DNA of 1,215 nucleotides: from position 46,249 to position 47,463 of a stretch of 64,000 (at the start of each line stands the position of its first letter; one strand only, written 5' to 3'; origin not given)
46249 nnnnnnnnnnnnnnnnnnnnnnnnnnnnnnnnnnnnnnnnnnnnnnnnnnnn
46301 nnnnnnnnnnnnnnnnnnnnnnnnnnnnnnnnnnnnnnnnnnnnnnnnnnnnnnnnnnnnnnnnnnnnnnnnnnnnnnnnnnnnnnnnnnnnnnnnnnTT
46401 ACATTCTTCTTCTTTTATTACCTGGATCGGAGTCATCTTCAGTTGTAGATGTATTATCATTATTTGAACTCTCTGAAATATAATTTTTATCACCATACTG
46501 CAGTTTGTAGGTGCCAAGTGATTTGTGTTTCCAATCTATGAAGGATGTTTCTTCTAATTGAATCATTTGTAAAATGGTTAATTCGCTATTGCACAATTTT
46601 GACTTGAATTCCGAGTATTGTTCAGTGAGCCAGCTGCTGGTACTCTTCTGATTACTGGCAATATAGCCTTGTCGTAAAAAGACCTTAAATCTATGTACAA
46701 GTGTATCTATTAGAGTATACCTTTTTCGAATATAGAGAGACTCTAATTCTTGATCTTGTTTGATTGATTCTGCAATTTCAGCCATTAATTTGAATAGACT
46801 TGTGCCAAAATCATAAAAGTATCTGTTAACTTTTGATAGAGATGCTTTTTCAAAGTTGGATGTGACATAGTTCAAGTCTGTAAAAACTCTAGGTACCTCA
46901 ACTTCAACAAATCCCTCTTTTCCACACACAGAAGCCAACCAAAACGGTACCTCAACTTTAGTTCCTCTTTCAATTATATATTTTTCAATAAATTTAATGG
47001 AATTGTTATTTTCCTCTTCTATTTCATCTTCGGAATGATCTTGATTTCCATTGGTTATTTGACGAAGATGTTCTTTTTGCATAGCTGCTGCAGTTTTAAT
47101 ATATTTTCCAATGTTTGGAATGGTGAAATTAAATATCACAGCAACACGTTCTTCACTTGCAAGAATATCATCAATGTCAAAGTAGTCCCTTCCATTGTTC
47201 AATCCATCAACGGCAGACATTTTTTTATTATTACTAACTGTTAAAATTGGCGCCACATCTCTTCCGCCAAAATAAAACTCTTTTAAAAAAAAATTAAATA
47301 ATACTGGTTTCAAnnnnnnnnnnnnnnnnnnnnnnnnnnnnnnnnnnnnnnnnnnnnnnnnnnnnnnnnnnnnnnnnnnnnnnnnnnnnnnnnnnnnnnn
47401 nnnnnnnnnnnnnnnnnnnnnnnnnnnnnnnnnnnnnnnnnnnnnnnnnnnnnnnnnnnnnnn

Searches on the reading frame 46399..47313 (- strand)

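Call 50: search_protein_families(library=pfam, max_evalue=0.00001, proteins=[window:46399-47313:-])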
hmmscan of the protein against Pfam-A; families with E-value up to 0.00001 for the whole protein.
window:46399-47313:- (304 aa): 1 family
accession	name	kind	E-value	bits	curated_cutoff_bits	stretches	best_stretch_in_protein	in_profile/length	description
PF22466.2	PSF3_N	-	5.4e-11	42.7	27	0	45-70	1-26/53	PSF3 N-terminal domain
